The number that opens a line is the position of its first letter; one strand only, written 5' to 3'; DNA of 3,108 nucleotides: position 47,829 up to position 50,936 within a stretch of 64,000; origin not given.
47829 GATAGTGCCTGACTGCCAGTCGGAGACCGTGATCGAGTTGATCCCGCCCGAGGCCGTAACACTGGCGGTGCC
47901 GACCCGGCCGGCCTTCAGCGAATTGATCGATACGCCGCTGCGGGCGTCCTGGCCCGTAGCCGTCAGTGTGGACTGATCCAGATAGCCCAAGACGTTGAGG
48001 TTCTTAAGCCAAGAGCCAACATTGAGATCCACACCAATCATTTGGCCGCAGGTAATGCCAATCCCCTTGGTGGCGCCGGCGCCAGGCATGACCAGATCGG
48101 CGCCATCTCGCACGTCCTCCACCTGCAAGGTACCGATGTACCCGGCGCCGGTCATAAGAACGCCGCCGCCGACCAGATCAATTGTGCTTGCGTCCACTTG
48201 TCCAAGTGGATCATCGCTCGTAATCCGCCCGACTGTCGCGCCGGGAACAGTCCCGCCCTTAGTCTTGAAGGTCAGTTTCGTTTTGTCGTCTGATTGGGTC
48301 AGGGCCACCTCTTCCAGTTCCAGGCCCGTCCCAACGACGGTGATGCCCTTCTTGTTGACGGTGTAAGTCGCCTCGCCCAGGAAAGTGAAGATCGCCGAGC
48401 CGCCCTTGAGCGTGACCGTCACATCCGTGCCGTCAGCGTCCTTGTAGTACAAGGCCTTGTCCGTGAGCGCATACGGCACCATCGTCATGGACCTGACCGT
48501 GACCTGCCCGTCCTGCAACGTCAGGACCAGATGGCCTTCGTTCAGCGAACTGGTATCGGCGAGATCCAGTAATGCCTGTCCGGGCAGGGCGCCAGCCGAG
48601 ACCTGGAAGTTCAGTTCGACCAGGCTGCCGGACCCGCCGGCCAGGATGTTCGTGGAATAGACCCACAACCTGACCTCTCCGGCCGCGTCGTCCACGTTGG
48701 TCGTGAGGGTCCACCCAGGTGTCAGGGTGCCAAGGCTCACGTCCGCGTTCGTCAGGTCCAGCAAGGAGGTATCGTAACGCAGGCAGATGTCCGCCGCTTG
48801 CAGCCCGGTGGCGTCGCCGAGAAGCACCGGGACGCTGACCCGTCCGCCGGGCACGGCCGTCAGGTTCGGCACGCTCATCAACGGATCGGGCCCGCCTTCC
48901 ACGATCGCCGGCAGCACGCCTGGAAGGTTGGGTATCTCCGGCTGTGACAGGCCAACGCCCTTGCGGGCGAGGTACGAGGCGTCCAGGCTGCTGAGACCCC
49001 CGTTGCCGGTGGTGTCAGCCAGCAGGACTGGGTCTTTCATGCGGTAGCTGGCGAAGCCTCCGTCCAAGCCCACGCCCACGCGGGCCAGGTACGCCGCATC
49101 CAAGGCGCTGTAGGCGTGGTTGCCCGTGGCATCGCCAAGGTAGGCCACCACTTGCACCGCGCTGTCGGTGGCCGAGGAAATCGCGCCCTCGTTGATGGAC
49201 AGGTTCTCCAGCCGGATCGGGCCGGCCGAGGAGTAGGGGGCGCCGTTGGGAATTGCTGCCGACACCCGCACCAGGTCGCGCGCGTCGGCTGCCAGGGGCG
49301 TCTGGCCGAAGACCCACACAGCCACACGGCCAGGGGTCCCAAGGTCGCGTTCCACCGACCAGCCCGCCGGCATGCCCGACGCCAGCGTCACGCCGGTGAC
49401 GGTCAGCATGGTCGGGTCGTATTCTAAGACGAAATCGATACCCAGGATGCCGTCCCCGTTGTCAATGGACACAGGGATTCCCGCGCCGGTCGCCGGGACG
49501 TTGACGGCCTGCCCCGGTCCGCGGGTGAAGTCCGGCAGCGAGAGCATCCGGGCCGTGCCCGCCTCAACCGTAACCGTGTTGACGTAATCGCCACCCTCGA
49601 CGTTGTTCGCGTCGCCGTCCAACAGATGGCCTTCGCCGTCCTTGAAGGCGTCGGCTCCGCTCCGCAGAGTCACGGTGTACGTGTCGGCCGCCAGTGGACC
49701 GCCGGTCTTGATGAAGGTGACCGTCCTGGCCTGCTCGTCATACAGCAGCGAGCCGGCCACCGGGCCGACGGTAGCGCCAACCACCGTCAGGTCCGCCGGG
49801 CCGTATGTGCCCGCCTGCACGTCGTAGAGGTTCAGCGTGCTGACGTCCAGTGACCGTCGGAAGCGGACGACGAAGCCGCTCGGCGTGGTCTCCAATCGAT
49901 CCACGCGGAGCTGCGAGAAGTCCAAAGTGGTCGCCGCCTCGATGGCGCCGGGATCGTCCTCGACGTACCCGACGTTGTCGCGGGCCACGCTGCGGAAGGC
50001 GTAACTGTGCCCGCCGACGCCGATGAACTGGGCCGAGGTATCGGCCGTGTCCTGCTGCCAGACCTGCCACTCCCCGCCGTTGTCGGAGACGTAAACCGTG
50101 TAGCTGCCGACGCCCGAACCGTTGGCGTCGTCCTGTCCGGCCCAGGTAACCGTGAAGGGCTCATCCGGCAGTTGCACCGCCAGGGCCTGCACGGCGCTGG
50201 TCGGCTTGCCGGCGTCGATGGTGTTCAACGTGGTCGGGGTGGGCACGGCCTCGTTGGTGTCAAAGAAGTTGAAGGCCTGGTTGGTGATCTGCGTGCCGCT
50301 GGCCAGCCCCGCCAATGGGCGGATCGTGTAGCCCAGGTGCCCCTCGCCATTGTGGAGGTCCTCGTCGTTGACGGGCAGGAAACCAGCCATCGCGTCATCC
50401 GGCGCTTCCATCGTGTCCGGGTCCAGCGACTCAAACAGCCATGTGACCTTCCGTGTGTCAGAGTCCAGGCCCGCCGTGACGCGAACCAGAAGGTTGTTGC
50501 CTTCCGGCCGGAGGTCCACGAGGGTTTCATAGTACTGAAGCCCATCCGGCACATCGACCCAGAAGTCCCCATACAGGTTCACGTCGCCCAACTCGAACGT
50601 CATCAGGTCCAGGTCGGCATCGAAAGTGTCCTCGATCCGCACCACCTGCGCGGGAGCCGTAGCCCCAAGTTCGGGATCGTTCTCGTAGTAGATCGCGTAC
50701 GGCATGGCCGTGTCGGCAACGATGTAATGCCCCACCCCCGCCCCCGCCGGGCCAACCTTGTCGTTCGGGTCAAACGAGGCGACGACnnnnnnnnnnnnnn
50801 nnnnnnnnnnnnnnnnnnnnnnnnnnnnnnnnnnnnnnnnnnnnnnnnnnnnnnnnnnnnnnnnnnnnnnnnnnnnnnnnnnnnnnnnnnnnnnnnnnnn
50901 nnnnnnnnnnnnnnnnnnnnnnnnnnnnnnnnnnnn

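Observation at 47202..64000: Giant (at least 5,578 aa) surface protein with an RHS/YD shell buried mid-protein, followed by a 1,330-aa extension carrying cohesin-dockerin-cohesin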

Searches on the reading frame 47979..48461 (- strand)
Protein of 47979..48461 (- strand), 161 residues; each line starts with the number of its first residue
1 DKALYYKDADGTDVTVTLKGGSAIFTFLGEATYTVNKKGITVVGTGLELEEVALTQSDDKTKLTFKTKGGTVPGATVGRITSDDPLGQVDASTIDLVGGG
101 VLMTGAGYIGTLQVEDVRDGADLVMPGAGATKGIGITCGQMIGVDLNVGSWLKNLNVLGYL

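Call 9: search_protein_families(library=pfam, proteins=[window:47979-48461:-], max_evalue=1)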
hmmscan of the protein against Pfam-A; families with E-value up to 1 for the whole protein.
window:47979-48461:- (161 aa): 1 family
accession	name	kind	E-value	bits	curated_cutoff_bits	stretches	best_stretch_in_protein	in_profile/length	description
PF25693.1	Phage_Y01A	-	0.23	12.5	27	1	3-35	3-35/92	Bacteriophage T4-like Y01A protein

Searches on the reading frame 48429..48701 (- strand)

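Call 9: search_protein_families(library=pfam, proteins=[window:48429-48701:-], max_evalue=1)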
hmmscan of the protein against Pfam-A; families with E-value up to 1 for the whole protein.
window:48429-48701:- (91 aa): 1 family
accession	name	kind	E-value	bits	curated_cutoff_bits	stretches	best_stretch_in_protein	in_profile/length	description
PF00963.24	Cohesin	-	0.029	15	24.1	1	2-68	65-138/139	Cohesin domain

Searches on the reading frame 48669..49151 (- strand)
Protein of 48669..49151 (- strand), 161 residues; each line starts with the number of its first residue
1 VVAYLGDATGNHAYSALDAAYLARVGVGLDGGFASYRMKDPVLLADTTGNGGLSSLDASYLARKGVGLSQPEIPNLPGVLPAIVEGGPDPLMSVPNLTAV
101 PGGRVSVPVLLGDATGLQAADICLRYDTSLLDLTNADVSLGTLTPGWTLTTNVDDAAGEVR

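Call 9: search_protein_families(library=pfam, proteins=[window:48669-49151:-], max_evalue=1)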
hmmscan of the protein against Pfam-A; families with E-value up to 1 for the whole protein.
window:48669-49151:- (161 aa): 1 family
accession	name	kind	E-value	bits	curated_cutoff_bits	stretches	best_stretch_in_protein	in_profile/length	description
PF00963.24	Cohesin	-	0.00065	20.4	24.1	1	93-160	4-73/139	Cohesin domain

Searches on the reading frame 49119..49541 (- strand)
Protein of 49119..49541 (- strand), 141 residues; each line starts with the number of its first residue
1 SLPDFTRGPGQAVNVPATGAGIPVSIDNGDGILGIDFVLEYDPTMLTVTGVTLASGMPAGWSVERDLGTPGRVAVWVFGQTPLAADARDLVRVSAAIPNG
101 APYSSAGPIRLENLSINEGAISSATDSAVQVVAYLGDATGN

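Call 9: search_protein_families(library=pfam, proteins=[window:49119-49541:-], max_evalue=1)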
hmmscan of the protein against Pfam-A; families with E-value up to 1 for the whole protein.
window:49119-49541:- (141 aa): 1 family
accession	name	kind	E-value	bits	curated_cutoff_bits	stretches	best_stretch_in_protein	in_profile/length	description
PF00963.24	Cohesin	-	1.2e-05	25.9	24.1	1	22-104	18-108/139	Cohesin domain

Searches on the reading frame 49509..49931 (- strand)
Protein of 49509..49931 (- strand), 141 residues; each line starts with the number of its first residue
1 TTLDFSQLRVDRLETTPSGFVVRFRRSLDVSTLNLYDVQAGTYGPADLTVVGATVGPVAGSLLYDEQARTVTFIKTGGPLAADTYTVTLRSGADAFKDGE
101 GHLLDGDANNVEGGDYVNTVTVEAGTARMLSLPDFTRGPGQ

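Call 9: search_protein_families(library=pfam, proteins=[window:49509-49931:-], max_evalue=1)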
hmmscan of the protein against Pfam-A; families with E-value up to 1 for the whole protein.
window:49509-49931:- (141 aa): 1 family
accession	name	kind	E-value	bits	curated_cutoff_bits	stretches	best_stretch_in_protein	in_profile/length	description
PF13205.12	Big_5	-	0.11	13.6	23.6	1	39-101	34-92/105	Bacterial Ig-like domain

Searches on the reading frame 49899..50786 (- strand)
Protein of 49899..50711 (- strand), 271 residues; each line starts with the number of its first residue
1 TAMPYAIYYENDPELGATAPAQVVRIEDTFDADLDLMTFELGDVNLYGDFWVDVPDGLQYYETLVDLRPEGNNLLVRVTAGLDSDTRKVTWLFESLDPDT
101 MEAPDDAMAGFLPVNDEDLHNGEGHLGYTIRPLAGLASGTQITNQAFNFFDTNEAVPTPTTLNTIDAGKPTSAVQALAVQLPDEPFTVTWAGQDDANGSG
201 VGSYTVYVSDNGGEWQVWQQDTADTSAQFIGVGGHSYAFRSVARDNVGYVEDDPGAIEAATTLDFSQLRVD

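Call 9: search_protein_families(library=pfam, proteins=[window:49899-50711:-], max_evalue=1)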
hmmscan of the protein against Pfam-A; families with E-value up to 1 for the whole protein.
window:49899-50711:- (271 aa): 1 family
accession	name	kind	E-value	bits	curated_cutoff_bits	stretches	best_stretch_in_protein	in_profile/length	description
PF24595.1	DUF7619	-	1.2e-12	48.5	27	2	112-163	81-132/133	Domain of unknown function (DUF7619)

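Call 38: find_related_loci(query=A2, collection=genome_contigs, flank=10000)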
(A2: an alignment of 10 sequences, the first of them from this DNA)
Query A2 (286 aa) in genome_contigs; peptide patterns used: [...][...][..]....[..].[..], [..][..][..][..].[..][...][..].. (x = any residue, [..] = any of these).
599 stretches matched a pattern (row limit reached: there are more); 557 encode a relative of the query (tblastn E <= 1e-3); the best 80 are kept; 80 distinct loci.
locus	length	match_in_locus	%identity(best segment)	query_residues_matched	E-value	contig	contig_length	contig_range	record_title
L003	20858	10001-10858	67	1-286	5e-124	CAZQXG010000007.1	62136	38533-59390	MAG TPA_asm: uncultured Alcaligenaceae bacterium isolate binchicken_co95_139 genome assembly, contig: NODE_100_length_62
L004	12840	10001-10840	49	3-286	3e-77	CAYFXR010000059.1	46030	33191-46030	MAG TPA_asm: uncultured Nitrospiraceae bacterium isolate ERP108616_co1_67 genome assembly, contig: k119_479524, whole ge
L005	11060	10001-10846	47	1-286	1e-73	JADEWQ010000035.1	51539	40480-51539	Pleurocapsales cyanobacterium LEGE 06147 NODE_103_length_, whole genome shotgun sequence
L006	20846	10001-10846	47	1-286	4e-73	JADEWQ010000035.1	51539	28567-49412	Pleurocapsales cyanobacterium LEGE 06147 NODE_103_length_, whole genome shotgun sequence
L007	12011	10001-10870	46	2-279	2e-72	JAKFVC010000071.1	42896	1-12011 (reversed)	MAG: Planctomycetaceae bacterium isolate D1_Bin_8 D1_0000722, whole genome shotgun sequence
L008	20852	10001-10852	47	2-286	8e-72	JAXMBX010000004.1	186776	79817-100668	MAG: Planctomycetales bacterium isolate STL-PLA47 C4.149.fa-4, whole genome shotgun sequence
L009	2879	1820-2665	47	1-286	2e-72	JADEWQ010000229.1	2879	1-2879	Pleurocapsales cyanobacterium LEGE 06147 NODE_1397_length, whole genome shotgun sequence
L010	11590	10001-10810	47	1-276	3e-71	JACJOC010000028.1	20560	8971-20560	Cyanobacteria bacterium FACHB-471 contig28, whole genome shotgun sequence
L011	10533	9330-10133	49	4-276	2e-71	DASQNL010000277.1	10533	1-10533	MAG TPA_asm: Pyrinomonadaceae bacterium isolate SMAG_U10775 k141_47365, whole genome shotgun sequence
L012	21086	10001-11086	50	5-286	7e-71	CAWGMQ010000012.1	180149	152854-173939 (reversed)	MAG: uncultured Planctomycetota bacterium isolate MFD09567.bin.1.13 genome assembly, contig: contig_50472, whole genome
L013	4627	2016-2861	48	2-286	7e-71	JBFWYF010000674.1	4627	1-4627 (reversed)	MAG: Pirellulaceae bacterium isolate CA_2019_TPBS_158 NODE_65101_length_4627_cov_2.803556_TPBS, whole genome shotgun seq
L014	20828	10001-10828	48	6-285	3e-70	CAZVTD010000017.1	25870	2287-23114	MAG TPA_asm: uncultured Planctomycetota bacterium isolate SRP167436_co1_127 genome assembly, contig: NODE_2808_length_25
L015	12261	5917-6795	46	5-286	3e-70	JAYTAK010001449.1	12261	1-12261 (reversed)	MAG: Candidatus Kuenenia sp. isolate GFS_13877 GFS_13877_1448, whole genome shotgun sequence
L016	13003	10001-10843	48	1-286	4e-70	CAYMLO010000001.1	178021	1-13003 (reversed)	MAG TPA_asm: uncultured Planctomycetales bacterium isolate binchicken_co334_152 genome assembly, contig: NODE_55_length_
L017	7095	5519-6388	45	6-286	3e-70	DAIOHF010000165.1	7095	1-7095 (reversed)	MAG TPA_asm: Sedimentisphaerales bacterium isolate CTOTU29512 NODE_5688_length_7095_cov_26.858239, whole genome shotgun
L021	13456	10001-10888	45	1-286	3e-69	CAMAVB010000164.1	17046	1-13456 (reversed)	MAG: Candidatus Kuenenia stuttgartiensis isolate LH-05nov19-79 genome assembly, contig: LH-05nov19-C7401, whole genome s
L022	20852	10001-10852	47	1-286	2e-69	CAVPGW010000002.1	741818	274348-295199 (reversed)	MAG: Pirellulaceae bacterium isolate MFD09964.bin.2.82 genome assembly, contig: contig_1213, whole genome shotgun sequen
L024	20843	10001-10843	48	4-286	2e-68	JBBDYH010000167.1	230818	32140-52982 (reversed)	MAG: Pirellulales bacterium isolate LejiaD_61_23 Lejia_D_87_length_230818_cov_14, whole genome shotgun sequence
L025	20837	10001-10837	48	4-284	2e-68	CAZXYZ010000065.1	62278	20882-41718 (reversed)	MAG TPA_asm: uncultured Pirellulaceae bacterium isolate binchicken_co16_356 genome assembly, contig: NODE_804_length_622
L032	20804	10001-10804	49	1-276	5e-67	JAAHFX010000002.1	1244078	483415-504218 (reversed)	MAG: Sphaerospermopsis sp. SIO1G1 1G1_NODE_2, whole genome shotgun sequence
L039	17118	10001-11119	46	1-275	3e-66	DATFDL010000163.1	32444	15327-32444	MAG TPA_asm: Pirellulales bacterium isolate SMAG_U8579 k141_1791456, whole genome shotgun sequence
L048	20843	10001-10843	46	1-286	2e-64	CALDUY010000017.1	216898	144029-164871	MAG: uncultured Gemmataceae bacterium isolate N1_Bin_METABAT__212_1 genome assembly, contig: c_000000941446, whole genom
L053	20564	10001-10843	43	1-286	6e-64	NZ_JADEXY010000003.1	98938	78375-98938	Microcystis aeruginosa LEGE 91341 NODE_6_length_98938_cov_23.913, whole genome shotgun sequence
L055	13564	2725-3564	46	2-286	1e-63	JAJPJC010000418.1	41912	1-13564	MAG: Isosphaeraceae bacterium isolate Centralia_MAG_412 k107_33922864, whole genome shotgun sequence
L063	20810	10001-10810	44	1-275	6e-63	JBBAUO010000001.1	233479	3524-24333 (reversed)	MAG: Microcystaceae cyanobacterium isolate EUL_299 ctg1-EUL_299, whole genome shotgun sequence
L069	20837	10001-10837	43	1-286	9e-62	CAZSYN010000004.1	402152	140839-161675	MAG TPA_asm: uncultured Phycisphaeraceae bacterium isolate SRP216815_co1_290 genome assembly, contig: NODE_15_length_402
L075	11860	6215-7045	46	4-286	2e-61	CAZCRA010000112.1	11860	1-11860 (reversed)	MAG TPA_asm: uncultured Verrucomicrobiales bacterium isolate SRP141376_co5_28 genome assembly, contig: NODE_13328_length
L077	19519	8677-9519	42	1-286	3e-61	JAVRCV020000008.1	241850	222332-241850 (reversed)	MAG: Aulosira sp. ZfuVER01 Aulosira_sp_ZfuVER01_8, whole genome shotgun sequence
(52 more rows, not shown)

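Call 73: search_protein_families(library=pfam, proteins=[L053:9506-13201:+, L077:8299-12951:+, L075:5705-10189:+, L063:9587-12793:+, L055:2164-5148:+, L032:9428-12211:+, L069:9611-12208:+, L048:9545-12097:+, L039:9572-12094:+], max_evalue=0.0001)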
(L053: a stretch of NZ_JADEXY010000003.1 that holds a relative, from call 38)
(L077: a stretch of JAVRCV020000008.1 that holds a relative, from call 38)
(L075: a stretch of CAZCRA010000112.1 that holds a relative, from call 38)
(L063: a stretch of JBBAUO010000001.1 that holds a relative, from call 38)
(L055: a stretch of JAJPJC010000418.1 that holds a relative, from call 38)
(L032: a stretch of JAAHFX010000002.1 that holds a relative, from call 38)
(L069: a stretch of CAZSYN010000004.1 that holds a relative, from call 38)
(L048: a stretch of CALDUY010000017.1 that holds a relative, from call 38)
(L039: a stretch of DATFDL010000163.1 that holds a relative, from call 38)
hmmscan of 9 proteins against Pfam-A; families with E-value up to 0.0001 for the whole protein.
L053:9506-13201:+ (1232 aa): 6 families
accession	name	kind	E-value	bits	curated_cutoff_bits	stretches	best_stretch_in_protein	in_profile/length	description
PF05345.18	He_PIG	-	2.6e-40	137.2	24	2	869-960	2-95/96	Putative Ig domain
PF16184.11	Cadherin_3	-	4.6e-26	91.3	25.5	1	457-562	1-106/106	Cadherin-like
PF00353.25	HemolysinCabind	-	1.7e-22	79.4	23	4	966-1000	2-36/36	RTX calcium-binding nonapeptide repeat (4 copies)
PF24595.1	DUF7619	-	4.3e-16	59.6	27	2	171-231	1-58/133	Domain of unknown function (DUF7619)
PF17963.7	Big_9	-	3.5e-07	31.4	23.6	1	866-953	1-83/89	Bacterial Ig domain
PF17803.7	Cadherin_4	-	7.8e-06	26.8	25.1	1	860-927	5-70/71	Bacterial cadherin-like domain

L077:8299-12951:+ (1551 aa): 7 families
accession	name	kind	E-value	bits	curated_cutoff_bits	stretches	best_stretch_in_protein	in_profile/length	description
PF05345.18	He_PIG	-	1.3e-105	346.5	24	5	416-512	1-96/96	Putative Ig domain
PF00353.25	HemolysinCabind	-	2.1e-57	191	23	10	1239-1271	2-34/36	RTX calcium-binding nonapeptide repeat (4 copies)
PF24595.1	DUF7619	-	2.9e-16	60.2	27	2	132-216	1-82/133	Domain of unknown function (DUF7619)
PF05510.18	Sarcoglycan_2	-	4e-16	59.2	24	0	432-498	8-81/95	Sarcoglycan alpha/epsilon N-terminal domain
PF17963.7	Big_9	-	9.3e-11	42.9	23.6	1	717-813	1-89/89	Bacterial Ig domain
PF22352.2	K319L-like_PKD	-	1.8e-09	37.9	27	0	785-814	55-84/84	K319L-like, PKD domain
PF08329.16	ChitinaseA_N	-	1.2e-05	25.4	21.2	0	484-517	80-113/133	Chitinase A, N-terminal domain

L075:5705-10189:+ (1495 aa): 4 families
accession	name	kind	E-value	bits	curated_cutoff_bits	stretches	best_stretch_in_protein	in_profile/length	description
PF18911.6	PKD_4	-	3.3e-21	75.5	27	1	552-637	1-79/85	PKD domain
PF24595.1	DUF7619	-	7.7e-18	65.3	27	2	300-351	81-133/133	Domain of unknown function (DUF7619)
PF00028.23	Cadherin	-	1.9e-16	60.7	28.8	0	1401-1488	3-90/93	Cadherin domain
PF00801.26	PKD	-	2.4e-11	43.9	23.5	1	564-637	10-75/80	PKD domain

L063:9587-12793:+ (1069 aa): 5 families
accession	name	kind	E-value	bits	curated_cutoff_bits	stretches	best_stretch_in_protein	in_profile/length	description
PF16184.11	Cadherin_3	-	2.4e-25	89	25.5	1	430-535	1-106/106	Cadherin-like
PF05345.18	He_PIG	-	2e-24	86.3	24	2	542-635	2-95/96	Putative Ig domain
PF24595.1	DUF7619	-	1e-13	52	27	2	144-204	1-58/133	Domain of unknown function (DUF7619)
PF17963.7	Big_9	-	2.1e-09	38.6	23.6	0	834-918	1-87/89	Bacterial Ig domain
PF00353.25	HemolysinCabind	-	2.1e-09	37.6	23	2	948-979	4-35/36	RTX calcium-binding nonapeptide repeat (4 copies)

L055:2164-5148:+ (995 aa): 2 families
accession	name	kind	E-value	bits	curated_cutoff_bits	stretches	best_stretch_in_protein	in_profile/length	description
PF24595.1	DUF7619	-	1.1e-15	58.3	27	1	320-371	81-133/133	Domain of unknown function (DUF7619)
PF00404.24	Dockerin_1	-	3.1e-11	43.8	22.9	1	930-982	1-54/57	Dockerin type I domain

L032:9428-12211:+ (928 aa): 3 families
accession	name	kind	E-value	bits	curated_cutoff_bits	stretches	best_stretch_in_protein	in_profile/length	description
PF24595.1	DUF7619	-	2.1e-16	60.6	27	2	325-372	81-130/133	Domain of unknown function (DUF7619)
PF13448.11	DUF4114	-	3.7e-14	53.8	27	1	854-925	1-84/85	Domain of unknown function (DUF4114)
PF00028.23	Cadherin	-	1.5e-13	51.4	28.8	1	485-577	2-92/93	Cadherin domain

L069:9611-12208:+ (866 aa): 6 families
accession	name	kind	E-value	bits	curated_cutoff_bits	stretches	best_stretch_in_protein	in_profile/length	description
PF18911.6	PKD_4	-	3e-27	94.9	27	2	415-504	1-80/85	PKD domain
PF24595.1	DUF7619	-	3.4e-22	79.4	27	2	260-312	80-133/133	Domain of unknown function (DUF7619)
PF00404.24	Dockerin_1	-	7.1e-10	39.4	22.9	1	809-863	2-57/57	Dockerin type I domain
PF00801.26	PKD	-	5.8e-07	29.9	23.5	0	426-503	9-76/80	PKD domain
PF15418.12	DUF4625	-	9.2e-07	29.6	27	0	670-697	103-130/131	Domain of unknown function (DUF4625)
PF22352.2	K319L-like_PKD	-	1.3e-05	25.5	27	0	658-697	47-84/84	K319L-like, PKD domain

L048:9545-12097:+ (851 aa): 2 families
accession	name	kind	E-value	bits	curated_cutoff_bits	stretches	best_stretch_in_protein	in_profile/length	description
PF24595.1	DUF7619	-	1.4e-16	61.2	27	1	294-339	88-133/133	Domain of unknown function (DUF7619)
PF00353.25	HemolysinCabind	-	1.5e-08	34.9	23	2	711-745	2-36/36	RTX calcium-binding nonapeptide repeat (4 copies)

L039:9572-12094:+ (841 aa): 4 families
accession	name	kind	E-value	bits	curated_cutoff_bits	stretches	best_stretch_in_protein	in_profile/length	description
PF13946.11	DUF4214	-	7.3e-38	128.9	23.2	4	722-786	3-70/72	Domain of unknown function (DUF4214)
PF24595.1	DUF7619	-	6.8e-15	55.8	27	1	283-330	86-133/133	Domain of unknown function (DUF7619)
PF14292.12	SusE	-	3e-07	31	25.2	0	336-396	19-80/106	SusE outer membrane protein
PF00041.27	fn3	-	5.6e-06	26.9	25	0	346-406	10-65/84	Fibronectin type III domain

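Call 78: search_protein_families(library=pfam, proteins=[L053:13263-14006:+, L021:11813-12466:+, L015:8320-8931:+, L055:5216-5935:+, L024:11935-12582:+, L069:12309-13007:+, L075:10360-11022:+, L022:11464-11958:+, L039:12194-12583:+, L025:11564-11932:+], max_evalue=0.01)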
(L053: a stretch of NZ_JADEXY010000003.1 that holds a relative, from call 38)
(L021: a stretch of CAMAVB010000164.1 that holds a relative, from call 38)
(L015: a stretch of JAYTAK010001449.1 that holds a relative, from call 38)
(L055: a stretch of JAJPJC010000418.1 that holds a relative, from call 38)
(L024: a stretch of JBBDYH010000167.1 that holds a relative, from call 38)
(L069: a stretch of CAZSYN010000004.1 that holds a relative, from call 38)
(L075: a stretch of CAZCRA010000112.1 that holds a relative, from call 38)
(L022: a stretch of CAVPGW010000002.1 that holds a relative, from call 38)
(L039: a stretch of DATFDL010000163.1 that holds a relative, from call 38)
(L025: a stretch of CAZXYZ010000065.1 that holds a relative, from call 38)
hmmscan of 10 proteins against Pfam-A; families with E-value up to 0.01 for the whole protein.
L053:13263-14006:+ (248 aa): 0 families

L021:11813-12466:+ (218 aa): 1 family
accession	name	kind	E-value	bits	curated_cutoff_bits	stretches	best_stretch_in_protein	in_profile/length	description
PF07589.16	PEP-CTERM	-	0.00048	20.5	20.7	1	192-214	2-23/24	PEP-CTERM motif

L015:8320-8931:+ (204 aa): 4 families
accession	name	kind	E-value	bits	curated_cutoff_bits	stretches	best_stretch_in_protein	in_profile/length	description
PF04542.20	Sigma70_r2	-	4.1e-11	42.9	24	1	40-106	4-69/71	Sigma-70 region 2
PF16509.11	KORA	-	0.00025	21.6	26.7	1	157-195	17-55/84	TrfB plasmid transcriptional repressor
PF04545.22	Sigma70_r4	-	0.00057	19.8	24.1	1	168-200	18-50/50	Sigma-70, region 4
PF08281.18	Sigma70_r4_2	-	0.0034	17.4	25.7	1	162-194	18-50/54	Sigma-70, region 4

L055:5216-5935:+ (240 aa): 0 families

L024:11935-12582:+ (216 aa): 0 families

L069:12309-13007:+ (233 aa): 1 family
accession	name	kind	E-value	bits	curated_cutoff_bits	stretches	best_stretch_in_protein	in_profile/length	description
PF07589.16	PEP-CTERM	-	0.001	19.5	20.7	1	208-230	1-24/24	PEP-CTERM motif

L075:10360-11022:+ (221 aa): 0 families

L022:11464-11958:+ (165 aa): 0 families

L039:12194-12583:+ (130 aa): 0 families

L025:11564-11932:+ (123 aa): 0 families
